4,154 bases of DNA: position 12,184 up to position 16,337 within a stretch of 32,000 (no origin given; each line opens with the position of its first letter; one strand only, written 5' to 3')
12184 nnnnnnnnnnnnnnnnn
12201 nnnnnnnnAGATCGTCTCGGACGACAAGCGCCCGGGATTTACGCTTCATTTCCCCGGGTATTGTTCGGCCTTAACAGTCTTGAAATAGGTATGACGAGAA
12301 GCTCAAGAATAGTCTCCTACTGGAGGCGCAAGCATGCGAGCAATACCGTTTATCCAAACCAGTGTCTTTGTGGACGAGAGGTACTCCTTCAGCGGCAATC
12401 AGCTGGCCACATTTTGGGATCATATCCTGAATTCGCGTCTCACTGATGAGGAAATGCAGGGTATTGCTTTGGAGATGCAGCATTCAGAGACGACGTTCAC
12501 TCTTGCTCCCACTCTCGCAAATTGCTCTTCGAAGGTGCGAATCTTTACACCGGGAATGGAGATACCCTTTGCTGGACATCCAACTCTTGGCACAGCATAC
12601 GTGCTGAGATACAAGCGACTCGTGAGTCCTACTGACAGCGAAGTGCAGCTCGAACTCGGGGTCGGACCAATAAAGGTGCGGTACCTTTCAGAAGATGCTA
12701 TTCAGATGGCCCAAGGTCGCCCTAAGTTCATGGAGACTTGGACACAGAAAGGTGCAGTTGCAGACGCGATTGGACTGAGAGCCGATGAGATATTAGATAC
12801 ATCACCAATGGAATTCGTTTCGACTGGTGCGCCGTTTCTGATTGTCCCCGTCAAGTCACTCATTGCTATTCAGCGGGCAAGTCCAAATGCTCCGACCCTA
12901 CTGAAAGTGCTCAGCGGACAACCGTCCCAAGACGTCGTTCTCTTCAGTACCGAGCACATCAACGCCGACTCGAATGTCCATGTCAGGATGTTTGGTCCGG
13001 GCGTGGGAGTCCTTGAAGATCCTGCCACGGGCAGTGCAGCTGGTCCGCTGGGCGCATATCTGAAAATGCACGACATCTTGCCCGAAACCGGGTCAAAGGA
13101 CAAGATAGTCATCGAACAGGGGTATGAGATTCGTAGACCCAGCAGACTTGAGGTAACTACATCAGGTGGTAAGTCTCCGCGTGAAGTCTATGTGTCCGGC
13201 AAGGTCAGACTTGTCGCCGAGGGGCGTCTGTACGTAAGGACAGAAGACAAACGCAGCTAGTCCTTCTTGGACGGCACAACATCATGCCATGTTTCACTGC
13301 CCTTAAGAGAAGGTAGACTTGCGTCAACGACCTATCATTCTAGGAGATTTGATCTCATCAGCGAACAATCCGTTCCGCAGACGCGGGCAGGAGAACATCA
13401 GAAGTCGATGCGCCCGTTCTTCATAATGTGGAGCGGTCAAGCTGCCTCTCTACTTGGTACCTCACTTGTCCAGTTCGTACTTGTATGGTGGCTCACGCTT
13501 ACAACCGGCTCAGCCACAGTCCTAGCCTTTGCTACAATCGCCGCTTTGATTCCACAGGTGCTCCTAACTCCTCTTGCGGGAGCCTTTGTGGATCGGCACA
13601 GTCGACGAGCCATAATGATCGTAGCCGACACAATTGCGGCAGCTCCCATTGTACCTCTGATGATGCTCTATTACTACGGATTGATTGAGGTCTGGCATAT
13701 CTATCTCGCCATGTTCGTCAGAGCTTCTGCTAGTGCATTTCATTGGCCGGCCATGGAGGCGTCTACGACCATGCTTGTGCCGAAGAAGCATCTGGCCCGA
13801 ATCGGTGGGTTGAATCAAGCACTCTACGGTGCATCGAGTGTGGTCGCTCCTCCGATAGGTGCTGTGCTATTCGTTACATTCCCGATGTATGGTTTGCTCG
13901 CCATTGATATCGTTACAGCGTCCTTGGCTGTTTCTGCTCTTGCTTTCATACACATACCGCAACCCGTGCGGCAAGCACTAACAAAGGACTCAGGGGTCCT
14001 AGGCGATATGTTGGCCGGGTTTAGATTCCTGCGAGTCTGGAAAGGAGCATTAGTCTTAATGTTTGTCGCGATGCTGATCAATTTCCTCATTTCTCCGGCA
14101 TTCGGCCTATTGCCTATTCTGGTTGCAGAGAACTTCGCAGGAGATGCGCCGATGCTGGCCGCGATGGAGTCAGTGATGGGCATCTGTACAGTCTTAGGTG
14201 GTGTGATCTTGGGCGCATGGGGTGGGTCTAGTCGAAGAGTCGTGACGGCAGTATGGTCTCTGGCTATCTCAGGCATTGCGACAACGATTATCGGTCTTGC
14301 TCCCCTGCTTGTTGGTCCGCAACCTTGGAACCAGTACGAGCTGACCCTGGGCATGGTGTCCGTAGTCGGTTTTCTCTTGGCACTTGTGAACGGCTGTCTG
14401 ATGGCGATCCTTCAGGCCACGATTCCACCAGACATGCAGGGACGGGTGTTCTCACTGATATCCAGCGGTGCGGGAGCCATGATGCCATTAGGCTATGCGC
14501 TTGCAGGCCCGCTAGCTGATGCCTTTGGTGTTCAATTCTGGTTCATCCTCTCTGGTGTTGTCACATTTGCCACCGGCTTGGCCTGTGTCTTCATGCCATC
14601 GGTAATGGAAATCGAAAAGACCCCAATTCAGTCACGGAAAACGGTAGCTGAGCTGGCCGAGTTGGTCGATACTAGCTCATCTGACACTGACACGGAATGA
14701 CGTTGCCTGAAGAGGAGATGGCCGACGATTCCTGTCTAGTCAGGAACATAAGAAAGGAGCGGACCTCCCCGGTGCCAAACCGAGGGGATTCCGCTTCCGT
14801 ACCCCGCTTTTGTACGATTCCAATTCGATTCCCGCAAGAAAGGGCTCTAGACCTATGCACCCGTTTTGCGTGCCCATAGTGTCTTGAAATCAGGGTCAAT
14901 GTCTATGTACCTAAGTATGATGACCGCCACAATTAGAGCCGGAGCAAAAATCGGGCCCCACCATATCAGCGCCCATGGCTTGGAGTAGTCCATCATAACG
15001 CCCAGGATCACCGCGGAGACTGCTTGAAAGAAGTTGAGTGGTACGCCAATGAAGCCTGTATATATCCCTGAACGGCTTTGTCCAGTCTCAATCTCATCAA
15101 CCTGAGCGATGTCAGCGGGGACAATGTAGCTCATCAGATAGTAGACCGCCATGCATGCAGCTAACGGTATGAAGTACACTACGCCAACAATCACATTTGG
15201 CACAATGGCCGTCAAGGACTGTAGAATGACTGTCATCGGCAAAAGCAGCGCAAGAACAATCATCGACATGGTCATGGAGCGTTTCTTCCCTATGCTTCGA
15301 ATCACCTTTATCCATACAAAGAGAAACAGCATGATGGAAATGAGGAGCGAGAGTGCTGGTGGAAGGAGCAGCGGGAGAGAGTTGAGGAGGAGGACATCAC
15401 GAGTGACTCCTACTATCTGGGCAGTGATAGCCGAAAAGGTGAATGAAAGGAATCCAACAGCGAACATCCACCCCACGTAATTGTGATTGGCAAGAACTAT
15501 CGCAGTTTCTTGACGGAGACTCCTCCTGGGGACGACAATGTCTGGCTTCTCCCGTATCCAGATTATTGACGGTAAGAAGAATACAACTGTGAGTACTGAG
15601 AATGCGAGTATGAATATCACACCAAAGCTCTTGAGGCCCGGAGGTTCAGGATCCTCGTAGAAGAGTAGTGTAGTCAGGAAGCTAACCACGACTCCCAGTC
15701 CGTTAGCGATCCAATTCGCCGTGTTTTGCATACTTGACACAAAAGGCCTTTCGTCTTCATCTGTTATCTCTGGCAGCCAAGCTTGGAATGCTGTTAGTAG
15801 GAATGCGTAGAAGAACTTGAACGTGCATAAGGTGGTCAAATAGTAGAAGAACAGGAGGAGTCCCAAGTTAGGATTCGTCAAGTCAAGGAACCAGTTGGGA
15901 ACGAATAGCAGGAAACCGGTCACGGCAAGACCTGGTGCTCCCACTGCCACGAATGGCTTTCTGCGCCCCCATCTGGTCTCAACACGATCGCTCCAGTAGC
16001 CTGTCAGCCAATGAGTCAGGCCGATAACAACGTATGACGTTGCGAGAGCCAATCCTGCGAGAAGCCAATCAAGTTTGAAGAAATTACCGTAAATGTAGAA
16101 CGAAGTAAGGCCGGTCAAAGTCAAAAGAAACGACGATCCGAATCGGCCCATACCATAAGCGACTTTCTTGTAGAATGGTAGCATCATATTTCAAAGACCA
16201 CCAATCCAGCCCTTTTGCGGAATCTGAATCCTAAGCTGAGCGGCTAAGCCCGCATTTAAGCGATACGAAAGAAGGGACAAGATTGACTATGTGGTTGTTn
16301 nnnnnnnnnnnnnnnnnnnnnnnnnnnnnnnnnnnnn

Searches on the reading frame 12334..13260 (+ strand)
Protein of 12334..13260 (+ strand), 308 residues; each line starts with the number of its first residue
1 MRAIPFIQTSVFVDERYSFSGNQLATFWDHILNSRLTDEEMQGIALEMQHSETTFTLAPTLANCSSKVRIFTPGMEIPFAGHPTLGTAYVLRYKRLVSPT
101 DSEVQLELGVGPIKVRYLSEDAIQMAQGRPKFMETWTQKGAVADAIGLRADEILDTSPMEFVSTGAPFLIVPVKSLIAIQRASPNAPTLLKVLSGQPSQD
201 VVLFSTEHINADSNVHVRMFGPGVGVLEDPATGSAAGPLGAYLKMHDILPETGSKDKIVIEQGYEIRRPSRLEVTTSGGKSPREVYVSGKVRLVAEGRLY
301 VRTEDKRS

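Call 22: search_protein_families(library=pfam, proteins=[window:12334-13260:+], max_evalue=0.0001)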
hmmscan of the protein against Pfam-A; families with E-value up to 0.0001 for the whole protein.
window:12334-13260:+ (308 aa): 1 family
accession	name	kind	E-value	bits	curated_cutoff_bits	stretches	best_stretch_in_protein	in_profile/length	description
PF02567.21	PhzC-PhzF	-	2.1e-54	185.4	27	1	18-297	8-281/281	Phenazine biosynthesis-like protein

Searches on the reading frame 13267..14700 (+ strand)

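Call 22: search_protein_families(library=pfam, proteins=[window:13267-14700:+], max_evalue=0.0001)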
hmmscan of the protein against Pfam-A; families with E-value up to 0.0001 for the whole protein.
window:13267-14700:+ (477 aa): 2 families
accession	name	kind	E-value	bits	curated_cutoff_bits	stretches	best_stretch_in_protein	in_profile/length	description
PF07690.21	MFS_1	-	3.4e-32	112.2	33.4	2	55-397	2-334/347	Major Facilitator Superfamily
PF05977.19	MFS_3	-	2.4e-21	76.2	27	1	51-459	12-408/524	Transmembrane secretion effector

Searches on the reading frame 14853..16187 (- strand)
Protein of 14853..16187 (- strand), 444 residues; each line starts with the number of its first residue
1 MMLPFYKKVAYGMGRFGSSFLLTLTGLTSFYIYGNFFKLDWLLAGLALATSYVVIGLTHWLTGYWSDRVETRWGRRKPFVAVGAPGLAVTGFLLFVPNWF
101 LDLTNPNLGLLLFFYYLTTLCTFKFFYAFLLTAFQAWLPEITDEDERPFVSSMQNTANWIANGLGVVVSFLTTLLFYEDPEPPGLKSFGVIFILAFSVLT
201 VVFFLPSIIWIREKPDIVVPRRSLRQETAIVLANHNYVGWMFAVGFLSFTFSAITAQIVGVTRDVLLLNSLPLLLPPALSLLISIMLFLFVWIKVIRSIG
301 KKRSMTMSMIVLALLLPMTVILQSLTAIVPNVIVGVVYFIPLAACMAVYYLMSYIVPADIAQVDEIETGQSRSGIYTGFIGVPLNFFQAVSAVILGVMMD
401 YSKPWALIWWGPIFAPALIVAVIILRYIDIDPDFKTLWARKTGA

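Call 22: search_protein_families(library=pfam, proteins=[window:14853-16187:-], max_evalue=0.0001)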
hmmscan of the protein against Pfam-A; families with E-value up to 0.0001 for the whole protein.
window:14853-16187:- (444 aa): 2 families
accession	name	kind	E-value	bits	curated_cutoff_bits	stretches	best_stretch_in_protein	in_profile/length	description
PF13347.12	MFS_2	-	3.3e-24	85.6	27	1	11-401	2-383/427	MFS/sugar transport protein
PF07690.21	MFS_1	-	3.3e-12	46.4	33.4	1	27-347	17-317/347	Major Facilitator Superfamily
